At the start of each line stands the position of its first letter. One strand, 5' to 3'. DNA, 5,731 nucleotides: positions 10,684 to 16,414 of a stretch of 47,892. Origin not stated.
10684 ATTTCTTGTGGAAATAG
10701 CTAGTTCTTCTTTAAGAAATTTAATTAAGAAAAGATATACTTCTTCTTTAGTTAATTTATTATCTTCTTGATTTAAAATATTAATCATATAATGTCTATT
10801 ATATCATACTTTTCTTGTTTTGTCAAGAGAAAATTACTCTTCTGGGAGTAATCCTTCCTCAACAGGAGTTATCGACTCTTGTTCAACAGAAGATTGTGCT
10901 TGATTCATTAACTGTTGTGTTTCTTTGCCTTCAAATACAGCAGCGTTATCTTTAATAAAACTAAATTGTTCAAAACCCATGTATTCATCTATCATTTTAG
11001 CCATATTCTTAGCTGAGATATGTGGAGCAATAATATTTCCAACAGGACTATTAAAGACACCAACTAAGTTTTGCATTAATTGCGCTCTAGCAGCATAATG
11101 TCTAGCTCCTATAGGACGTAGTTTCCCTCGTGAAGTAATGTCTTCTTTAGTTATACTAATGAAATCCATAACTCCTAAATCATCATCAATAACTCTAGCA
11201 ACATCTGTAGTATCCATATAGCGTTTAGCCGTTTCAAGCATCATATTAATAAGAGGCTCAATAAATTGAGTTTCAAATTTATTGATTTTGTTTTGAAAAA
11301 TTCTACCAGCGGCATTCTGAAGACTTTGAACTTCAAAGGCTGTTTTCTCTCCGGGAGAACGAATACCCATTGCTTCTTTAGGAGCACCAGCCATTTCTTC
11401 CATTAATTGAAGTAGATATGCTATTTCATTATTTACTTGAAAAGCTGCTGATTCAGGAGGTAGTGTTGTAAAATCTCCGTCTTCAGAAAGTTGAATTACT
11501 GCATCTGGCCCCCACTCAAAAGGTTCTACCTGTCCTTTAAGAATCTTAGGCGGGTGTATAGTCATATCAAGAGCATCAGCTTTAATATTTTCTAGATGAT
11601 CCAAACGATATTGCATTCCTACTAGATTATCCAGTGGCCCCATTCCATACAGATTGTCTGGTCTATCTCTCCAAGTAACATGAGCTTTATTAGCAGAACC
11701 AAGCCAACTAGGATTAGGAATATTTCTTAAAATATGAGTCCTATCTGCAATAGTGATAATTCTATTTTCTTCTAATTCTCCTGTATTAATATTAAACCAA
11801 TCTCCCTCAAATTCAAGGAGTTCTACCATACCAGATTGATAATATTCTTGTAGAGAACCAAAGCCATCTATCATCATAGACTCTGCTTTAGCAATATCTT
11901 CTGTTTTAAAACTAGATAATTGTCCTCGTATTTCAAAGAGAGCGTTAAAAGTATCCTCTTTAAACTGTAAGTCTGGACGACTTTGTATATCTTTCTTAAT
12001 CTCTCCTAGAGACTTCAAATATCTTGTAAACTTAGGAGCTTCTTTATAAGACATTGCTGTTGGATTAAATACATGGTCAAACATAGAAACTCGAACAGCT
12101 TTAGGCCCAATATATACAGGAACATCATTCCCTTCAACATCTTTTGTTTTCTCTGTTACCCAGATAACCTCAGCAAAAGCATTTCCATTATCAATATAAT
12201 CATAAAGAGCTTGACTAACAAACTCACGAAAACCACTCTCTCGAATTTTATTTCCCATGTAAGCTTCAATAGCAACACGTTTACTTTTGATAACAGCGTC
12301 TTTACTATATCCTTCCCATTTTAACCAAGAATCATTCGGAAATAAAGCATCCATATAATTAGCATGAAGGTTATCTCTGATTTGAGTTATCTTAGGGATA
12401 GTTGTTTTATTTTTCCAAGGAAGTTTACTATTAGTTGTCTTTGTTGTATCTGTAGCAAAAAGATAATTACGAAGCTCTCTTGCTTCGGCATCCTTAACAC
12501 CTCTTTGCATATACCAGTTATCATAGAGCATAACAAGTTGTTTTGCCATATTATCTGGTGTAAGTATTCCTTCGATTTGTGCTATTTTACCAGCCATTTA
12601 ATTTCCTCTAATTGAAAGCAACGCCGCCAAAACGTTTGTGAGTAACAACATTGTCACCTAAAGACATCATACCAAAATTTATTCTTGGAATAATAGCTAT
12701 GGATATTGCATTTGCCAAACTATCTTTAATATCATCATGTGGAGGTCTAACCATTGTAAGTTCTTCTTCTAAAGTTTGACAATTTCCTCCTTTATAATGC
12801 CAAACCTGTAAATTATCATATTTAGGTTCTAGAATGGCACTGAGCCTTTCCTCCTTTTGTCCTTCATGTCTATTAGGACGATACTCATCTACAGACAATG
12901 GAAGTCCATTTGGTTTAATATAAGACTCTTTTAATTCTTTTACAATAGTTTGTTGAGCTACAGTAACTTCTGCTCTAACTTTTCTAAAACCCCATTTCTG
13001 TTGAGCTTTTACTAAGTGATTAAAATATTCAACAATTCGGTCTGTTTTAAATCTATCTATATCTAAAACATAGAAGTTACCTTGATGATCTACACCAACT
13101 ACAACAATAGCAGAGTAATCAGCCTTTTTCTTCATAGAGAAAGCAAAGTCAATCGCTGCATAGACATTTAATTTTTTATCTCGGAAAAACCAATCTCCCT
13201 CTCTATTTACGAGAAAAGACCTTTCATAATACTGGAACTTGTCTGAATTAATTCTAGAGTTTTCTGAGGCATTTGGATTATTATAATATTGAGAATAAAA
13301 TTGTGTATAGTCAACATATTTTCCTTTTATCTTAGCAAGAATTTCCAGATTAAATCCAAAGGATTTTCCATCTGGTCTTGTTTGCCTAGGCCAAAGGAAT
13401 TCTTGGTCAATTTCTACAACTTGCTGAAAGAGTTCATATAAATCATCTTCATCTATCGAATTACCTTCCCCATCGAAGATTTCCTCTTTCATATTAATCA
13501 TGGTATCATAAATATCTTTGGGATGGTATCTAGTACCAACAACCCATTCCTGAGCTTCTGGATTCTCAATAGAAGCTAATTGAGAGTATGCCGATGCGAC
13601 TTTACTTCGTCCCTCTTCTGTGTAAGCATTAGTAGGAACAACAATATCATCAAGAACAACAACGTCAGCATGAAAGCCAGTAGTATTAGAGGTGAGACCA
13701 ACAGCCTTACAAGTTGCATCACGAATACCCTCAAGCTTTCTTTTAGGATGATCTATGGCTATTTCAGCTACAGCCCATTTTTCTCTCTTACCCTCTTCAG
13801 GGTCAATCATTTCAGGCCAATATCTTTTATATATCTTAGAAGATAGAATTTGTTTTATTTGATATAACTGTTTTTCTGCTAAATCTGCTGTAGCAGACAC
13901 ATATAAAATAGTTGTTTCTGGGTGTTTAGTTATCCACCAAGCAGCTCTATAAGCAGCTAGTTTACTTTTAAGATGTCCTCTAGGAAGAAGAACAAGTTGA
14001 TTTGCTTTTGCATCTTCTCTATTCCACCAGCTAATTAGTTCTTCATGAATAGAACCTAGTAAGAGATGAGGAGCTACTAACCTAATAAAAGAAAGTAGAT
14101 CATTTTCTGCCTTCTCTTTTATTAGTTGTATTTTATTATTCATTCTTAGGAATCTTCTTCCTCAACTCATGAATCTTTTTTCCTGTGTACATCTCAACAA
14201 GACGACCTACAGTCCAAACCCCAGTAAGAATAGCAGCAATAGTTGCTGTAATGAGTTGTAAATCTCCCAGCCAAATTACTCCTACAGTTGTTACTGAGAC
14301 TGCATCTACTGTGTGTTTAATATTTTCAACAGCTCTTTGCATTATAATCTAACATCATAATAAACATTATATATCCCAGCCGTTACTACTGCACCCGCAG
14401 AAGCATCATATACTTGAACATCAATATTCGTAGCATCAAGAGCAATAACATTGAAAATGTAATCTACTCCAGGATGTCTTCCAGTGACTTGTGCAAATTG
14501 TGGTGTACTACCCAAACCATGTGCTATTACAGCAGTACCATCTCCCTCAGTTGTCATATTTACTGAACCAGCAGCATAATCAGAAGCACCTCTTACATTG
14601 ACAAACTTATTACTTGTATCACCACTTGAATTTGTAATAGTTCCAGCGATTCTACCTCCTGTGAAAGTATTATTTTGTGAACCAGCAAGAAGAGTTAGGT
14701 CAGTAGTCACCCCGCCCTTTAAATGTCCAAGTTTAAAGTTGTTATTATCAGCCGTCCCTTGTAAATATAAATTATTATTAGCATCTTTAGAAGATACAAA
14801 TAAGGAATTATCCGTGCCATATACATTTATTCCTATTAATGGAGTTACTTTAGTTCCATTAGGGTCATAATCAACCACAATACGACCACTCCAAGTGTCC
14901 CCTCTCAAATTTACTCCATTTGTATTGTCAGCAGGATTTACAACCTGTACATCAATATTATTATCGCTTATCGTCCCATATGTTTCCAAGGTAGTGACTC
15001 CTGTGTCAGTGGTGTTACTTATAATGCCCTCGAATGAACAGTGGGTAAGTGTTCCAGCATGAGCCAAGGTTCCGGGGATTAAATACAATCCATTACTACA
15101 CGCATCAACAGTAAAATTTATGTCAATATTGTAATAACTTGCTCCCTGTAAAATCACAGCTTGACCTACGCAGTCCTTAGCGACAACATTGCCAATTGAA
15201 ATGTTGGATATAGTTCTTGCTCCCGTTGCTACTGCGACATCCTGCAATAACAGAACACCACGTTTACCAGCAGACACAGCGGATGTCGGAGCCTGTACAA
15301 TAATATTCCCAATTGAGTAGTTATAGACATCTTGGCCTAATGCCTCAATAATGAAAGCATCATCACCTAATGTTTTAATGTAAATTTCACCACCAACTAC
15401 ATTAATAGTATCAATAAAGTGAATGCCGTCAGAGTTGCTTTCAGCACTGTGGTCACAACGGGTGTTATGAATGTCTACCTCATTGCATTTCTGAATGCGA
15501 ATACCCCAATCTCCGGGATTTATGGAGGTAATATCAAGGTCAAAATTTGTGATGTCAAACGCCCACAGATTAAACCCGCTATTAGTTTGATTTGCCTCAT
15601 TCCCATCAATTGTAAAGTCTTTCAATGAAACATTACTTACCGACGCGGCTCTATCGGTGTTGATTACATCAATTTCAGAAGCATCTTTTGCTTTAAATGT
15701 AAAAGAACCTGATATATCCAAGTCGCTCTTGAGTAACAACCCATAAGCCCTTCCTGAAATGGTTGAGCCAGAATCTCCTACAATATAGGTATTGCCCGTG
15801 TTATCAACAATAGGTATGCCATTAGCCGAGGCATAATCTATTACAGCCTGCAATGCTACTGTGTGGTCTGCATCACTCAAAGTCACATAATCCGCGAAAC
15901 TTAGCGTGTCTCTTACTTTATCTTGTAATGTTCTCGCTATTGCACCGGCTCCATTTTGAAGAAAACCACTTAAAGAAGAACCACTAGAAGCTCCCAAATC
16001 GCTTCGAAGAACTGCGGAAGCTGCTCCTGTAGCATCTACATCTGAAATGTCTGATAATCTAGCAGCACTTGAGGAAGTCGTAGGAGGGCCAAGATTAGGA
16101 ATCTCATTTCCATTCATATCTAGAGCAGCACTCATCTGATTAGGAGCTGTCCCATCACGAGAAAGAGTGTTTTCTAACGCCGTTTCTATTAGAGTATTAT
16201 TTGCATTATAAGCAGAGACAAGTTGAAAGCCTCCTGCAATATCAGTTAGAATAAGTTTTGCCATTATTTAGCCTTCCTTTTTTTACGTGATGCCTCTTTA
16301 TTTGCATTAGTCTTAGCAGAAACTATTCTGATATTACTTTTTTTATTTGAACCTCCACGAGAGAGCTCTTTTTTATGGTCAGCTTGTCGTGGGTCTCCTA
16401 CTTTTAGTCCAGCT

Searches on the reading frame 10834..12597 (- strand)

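Call 12: search_protein_families(library=phrogs, proteins=[window:10834-12597:-])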
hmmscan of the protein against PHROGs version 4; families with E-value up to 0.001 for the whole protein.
window:10834-12597:- (587 aa): 2 families
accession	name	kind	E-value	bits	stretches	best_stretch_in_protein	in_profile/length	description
phrog_332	-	connector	1e-86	292.5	1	16-569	9-526/560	head-tail adaptor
phrog_533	-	head and packaging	0.00073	19.2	0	387-462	340-414/495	portal protein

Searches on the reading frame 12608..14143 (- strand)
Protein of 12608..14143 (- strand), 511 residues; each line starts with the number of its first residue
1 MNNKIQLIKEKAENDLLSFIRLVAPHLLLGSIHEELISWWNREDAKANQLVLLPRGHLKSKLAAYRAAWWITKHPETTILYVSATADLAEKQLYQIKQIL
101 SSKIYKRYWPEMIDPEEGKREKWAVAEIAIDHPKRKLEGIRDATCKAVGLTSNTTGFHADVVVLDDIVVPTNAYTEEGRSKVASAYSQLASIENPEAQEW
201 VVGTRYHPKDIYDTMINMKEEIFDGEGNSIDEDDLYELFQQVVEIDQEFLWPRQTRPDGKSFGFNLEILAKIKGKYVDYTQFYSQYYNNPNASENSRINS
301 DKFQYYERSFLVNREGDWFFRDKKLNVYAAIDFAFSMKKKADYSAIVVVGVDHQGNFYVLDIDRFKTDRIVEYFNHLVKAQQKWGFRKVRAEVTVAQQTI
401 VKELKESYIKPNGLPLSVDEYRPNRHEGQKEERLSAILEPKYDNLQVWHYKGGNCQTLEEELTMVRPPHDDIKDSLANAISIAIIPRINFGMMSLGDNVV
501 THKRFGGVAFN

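Call 12: search_protein_families(library=phrogs, proteins=[window:12608-14143:-])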
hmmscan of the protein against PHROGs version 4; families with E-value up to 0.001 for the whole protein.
window:12608-14143:- (511 aa): 5 families
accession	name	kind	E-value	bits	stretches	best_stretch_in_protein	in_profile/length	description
phrog_38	-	head and packaging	2.7e-93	315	1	6-484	258-704/760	terminase large subunit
phrog_20726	-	unknown function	1.2e-52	179.4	1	325-510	1-196/199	-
phrog_4758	-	head and packaging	3.7e-20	73.3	1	50-221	61-223/243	terminase large subunit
phrog_17672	-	head and packaging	2e-10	41.1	1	45-213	64-225/395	terminase large subunit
phrog_979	-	head and packaging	3.8e-05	23.5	1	304-389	414-502/642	terminase large subunit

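Call 63: search_dna_similar(query=window:12608-14143:-, collection=phages, mode=protein, max_rows=25)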
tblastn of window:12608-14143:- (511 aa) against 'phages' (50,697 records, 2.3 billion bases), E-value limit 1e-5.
Records with a match: 1682; places in all: 1686; records where one place covers at least 80% of the query: 157.
Best place of each record, by identity: 60-80% 4; <60% 1678.
By first word of the organism name: Klebsiella 480; Escherichia 285; Pseudomonas 241; Salmonella 86; Yersinia 74; Vibrio 62; Enterobacter 29; Citrobacter 20; Stenotrophomonas 19; Aeromonas 18; and 75 more.
By host as written in the record: - 266; Klebsiella pneumoniae 255; Escherichia coli 95; Pseudomonas putida KT2440 and Paw85 49; Pseudomonas aeruginosa 47; Yersinia pestis 38; Klebsiella pneumoniae 135080 30; Salmonella enterica subsp. enterica serovar Typhi 28; and 408 more.
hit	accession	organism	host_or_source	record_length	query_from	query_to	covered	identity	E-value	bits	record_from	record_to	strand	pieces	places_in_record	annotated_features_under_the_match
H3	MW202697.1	Caudoviricetes sp.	Manatee Spring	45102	1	510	100%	77.1%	0e+0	845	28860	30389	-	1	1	terminase large subunit | hypothetical protein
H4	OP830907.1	Methylophilales phage MEP402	Methylophilales bacterium FZCC0133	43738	3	508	99%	72.0%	0e+0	791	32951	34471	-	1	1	terminase large subunit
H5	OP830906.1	Methylophilales phage MEP401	Methylophilales bacterium FZCC0133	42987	3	508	99%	71.8%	0e+0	792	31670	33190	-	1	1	terminase large subunit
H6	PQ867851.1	phage KZY1-k141_1938105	Crassostrea hongkongensis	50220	1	510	100%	55.6%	0e+0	576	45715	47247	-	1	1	terminase large subunit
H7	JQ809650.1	Celeribacter phage P12053L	Celeribacter sp. IMCC12053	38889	5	510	99%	55.6%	0e+0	610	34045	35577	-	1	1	phage protein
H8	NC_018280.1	Celeribacter phage P12053L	Celeribacter sp. IMCC12053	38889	5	510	99%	55.6%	0e+0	610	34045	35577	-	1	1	phage protein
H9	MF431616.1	Lentibacter phage vB_LenP_ICBM2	Lentibacter sp. SH36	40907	5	510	99%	55.3%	0e+0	590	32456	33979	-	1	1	terminase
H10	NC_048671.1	Lentibacter phage vB_LenP_ICBM2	Lentibacter sp. SH36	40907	5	510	99%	55.3%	0e+0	590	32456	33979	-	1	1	terminase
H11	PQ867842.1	phage T5S1-k141_444551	Crassostrea hongkongensis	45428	1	510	100%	54.8%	0e+0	581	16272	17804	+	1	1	terminase large subunit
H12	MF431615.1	Lentibacter phage vB_LenP_ICBM3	Lentibacter sp. SH36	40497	8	510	98%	55.5%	0e+0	606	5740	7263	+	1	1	hypothetical protein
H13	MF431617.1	Lentibacter phage vB_LenP_ICBM1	Lentibacter sp. SH36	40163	8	510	98%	55.5%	0e+0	606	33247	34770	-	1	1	terminase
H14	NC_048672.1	Lentibacter phage vB_LenP_ICBM1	Lentibacter sp. SH36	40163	8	510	98%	55.5%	0e+0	606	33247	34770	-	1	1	terminase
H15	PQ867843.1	phage T5S1-k141_18163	Crassostrea hongkongensis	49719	1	510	100%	54.7%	4e-173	546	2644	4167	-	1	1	terminase large subunit | portal protein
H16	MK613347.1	Roseobacter phage CRP-5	Rhodobacteraceae bacterium FZCC0040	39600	8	510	98%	55.3%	0e+0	588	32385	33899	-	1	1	terminase large subunit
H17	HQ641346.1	Vibrio phage ICP2_2006_A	Vibrio cholerae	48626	3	508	99%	54.6%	0e+0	585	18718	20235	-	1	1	hypothetical protein (x2)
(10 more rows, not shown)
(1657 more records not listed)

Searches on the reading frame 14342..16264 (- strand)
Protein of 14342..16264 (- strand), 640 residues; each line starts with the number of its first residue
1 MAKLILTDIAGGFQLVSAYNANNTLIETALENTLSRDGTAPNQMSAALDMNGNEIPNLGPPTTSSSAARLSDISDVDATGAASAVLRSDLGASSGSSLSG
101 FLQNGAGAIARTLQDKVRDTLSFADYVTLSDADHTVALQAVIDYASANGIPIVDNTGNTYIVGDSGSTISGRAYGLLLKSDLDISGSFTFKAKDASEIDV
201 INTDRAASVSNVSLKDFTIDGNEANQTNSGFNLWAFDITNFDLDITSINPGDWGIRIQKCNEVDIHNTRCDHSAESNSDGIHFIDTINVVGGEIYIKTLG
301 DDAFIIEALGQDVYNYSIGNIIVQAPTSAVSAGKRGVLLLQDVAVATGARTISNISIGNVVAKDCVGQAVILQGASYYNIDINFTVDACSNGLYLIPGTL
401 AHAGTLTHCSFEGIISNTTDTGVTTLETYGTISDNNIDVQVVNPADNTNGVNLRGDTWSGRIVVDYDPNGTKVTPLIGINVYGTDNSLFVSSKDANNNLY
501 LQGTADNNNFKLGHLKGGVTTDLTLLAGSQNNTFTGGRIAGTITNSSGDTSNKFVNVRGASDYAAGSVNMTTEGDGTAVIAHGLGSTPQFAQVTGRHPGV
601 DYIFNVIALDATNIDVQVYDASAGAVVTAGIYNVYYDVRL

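Call 12: search_protein_families(library=phrogs, proteins=[window:14342-16264:-])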
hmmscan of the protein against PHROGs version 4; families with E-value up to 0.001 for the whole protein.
window:14342-16264:- (640 aa): 3 families
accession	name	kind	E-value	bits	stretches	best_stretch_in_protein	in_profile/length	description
phrog_13989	-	head and packaging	3.3e-09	36.9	1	75-149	67-140/597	virion structural protein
phrog_6122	-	unknown function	3.5e-05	24.4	1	24-156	127-245/290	-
phrog_18671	-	unknown function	0.00035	21.6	1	2-67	2-66/197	-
